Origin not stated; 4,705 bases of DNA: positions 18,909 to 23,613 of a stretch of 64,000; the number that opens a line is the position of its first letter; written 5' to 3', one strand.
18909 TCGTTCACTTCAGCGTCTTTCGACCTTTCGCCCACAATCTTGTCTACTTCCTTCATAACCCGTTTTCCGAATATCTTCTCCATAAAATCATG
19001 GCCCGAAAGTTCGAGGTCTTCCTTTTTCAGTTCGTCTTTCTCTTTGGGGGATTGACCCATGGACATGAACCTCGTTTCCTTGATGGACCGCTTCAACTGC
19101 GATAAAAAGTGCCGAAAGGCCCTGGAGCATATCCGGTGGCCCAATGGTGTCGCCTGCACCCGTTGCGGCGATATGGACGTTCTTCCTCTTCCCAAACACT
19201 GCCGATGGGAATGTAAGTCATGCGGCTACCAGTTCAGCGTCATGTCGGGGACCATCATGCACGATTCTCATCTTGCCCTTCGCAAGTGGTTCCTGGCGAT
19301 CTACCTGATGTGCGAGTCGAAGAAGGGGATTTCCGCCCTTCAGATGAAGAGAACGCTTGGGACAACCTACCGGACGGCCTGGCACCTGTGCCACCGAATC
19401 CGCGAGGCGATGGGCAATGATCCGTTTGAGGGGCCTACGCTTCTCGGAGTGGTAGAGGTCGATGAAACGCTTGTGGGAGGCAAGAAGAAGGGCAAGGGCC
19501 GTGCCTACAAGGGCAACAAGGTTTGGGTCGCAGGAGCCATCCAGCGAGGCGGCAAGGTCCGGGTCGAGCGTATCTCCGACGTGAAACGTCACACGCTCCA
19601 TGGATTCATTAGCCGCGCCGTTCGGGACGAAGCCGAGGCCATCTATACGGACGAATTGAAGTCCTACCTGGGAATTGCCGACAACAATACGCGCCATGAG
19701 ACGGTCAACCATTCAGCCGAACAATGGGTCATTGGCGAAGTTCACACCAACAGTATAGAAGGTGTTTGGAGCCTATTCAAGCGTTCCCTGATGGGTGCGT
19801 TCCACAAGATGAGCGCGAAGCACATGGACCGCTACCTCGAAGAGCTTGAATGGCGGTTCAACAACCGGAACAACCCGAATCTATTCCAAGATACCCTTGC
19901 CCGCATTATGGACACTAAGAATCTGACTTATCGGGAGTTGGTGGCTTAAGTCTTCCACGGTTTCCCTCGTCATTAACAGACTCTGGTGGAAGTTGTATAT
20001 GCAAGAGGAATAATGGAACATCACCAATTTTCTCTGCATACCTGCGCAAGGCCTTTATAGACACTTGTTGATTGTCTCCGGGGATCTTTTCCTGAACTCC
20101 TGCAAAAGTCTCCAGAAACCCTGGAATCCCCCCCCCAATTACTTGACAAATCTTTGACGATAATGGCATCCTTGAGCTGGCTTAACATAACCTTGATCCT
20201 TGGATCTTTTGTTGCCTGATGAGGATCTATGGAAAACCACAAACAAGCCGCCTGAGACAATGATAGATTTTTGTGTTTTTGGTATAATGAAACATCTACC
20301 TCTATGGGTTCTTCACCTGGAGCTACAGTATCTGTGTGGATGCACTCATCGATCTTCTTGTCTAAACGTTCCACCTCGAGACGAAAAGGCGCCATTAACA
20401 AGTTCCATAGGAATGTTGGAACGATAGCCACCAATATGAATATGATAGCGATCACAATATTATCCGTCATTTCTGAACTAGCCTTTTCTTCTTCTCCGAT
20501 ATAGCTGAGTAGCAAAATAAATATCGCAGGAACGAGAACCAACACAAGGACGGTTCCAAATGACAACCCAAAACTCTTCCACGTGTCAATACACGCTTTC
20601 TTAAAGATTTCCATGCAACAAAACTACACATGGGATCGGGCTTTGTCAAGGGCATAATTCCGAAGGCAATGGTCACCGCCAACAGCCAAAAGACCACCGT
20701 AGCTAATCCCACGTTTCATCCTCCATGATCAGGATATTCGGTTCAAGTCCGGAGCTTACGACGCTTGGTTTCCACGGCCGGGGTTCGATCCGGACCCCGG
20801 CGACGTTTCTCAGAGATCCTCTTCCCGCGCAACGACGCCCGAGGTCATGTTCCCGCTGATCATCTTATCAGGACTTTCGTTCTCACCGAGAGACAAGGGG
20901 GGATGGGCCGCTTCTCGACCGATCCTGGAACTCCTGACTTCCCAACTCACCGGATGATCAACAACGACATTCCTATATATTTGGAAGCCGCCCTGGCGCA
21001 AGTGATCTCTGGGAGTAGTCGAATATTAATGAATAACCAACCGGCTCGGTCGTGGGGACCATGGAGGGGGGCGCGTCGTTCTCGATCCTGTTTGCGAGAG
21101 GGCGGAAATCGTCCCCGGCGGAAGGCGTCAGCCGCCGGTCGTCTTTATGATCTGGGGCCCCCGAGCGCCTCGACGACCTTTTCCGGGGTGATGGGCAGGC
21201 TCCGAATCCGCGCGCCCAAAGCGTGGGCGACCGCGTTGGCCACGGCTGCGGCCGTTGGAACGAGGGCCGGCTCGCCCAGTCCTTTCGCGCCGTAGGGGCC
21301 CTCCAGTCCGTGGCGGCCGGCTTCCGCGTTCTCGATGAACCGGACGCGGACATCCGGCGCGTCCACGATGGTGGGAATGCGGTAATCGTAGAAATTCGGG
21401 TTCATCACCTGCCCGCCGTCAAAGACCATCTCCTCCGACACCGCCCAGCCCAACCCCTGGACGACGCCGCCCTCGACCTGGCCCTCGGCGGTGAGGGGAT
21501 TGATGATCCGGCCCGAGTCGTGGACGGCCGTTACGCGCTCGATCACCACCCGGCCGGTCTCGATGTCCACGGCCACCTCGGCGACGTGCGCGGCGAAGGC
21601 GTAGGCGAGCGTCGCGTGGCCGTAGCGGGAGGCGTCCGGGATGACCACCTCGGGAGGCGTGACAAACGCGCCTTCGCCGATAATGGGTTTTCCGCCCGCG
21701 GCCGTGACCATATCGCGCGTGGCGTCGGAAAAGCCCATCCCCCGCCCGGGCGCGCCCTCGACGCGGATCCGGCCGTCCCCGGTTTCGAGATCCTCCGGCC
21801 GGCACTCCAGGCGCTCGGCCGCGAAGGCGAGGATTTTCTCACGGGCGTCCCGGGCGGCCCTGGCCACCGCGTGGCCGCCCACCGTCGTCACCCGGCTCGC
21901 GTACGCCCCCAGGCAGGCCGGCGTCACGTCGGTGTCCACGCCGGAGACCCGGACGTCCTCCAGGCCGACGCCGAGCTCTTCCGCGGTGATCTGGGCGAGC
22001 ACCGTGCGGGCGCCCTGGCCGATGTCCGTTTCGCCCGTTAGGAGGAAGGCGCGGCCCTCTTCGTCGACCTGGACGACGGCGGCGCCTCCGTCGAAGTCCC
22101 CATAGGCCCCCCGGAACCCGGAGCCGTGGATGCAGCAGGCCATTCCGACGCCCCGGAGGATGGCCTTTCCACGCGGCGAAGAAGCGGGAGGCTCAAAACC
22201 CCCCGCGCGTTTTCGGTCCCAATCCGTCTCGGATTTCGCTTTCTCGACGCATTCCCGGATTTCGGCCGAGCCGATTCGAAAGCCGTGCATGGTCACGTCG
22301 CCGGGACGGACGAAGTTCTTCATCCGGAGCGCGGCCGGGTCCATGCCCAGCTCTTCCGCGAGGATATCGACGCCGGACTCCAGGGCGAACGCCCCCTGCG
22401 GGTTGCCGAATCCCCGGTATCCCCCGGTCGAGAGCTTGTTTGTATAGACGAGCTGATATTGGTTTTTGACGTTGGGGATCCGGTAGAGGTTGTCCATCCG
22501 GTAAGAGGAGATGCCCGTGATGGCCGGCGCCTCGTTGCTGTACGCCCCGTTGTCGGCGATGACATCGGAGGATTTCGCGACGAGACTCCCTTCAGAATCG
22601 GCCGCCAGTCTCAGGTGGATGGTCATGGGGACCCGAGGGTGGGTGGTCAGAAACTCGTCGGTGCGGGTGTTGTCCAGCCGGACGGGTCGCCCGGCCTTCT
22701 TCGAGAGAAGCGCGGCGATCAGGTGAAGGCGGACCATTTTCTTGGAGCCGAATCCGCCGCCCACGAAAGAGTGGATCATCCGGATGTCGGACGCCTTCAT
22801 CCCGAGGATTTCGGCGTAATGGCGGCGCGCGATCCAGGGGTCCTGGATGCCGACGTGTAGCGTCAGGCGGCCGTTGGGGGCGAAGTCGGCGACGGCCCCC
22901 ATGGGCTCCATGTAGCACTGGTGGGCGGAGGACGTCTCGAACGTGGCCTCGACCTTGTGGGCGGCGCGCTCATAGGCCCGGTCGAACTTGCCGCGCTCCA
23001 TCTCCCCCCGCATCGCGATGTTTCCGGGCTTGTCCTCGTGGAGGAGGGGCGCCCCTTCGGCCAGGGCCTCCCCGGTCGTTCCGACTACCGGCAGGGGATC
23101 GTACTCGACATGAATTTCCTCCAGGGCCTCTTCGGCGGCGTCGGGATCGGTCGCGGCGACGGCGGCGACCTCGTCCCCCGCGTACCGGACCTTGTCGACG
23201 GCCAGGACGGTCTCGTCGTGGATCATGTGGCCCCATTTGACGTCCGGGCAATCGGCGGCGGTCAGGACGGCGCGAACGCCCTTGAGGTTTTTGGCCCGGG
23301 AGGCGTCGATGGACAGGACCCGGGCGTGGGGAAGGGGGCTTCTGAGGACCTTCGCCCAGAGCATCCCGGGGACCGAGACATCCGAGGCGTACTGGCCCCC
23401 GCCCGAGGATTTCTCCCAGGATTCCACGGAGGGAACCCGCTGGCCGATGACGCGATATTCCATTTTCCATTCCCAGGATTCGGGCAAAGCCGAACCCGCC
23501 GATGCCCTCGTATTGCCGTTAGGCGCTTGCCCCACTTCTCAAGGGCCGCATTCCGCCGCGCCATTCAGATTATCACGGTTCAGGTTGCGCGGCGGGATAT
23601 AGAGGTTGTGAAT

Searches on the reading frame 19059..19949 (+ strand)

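Call 48: search_protein_families(library=pfam, proteins=[window:19059-19949:+], max_evalue=0.001)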
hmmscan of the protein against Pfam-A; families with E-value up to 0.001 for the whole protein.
window:19059-19949:+ (296 aa): 2 families
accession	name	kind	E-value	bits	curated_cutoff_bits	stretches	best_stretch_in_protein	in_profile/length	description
PF12762.13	DDE_Tnp_IS1595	-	5.3e-37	127.6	27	1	128-268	2-153/153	ISXO2-like transposase domain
PF12760.12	Zn_ribbon_IS1595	-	4e-09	36.7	25.4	1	15-58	3-46/46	Transposase zinc-ribbon domain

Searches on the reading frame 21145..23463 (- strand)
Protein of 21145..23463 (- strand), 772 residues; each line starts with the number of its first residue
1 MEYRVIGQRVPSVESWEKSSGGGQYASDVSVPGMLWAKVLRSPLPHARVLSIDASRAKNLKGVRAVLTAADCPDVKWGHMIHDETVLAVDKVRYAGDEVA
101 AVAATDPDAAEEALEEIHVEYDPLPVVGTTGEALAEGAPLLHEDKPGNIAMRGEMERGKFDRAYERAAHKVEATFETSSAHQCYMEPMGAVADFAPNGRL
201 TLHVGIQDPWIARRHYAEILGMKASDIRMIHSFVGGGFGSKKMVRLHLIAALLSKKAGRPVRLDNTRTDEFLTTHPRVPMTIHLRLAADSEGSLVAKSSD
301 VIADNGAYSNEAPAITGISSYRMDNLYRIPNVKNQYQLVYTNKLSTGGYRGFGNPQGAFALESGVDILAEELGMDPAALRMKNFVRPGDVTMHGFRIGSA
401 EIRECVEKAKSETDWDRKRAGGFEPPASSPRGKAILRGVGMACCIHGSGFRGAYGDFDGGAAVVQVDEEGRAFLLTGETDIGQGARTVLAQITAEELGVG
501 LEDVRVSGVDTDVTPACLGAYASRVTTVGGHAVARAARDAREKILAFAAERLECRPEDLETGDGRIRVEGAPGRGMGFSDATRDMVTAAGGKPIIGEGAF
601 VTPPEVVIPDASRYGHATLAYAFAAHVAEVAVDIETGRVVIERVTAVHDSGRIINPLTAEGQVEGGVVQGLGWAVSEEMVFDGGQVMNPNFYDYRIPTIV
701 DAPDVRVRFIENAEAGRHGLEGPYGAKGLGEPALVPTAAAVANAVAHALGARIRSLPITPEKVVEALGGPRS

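Call 48: search_protein_families(library=pfam, proteins=[window:21145-23463:-], max_evalue=0.001)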
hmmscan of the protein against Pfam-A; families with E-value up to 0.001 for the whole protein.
window:21145-23463:- (772 aa): 3 families
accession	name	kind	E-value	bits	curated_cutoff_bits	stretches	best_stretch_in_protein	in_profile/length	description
PF20256.3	MoCoBD_2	-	1.4e-80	271.3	27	1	409-703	2-283/283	Molybdopterin cofactor-binding domain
PF02738.23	MoCoBD_1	-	4e-75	252.5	27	1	141-384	1-244/244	Molybdopterin cofactor-binding domain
PF01315.27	Ald_Xan_dh_C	-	2e-29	102.5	31.3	1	21-125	2-110/110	Aldehyde oxidase and xanthine dehydrogenase, a/b hammerhead domain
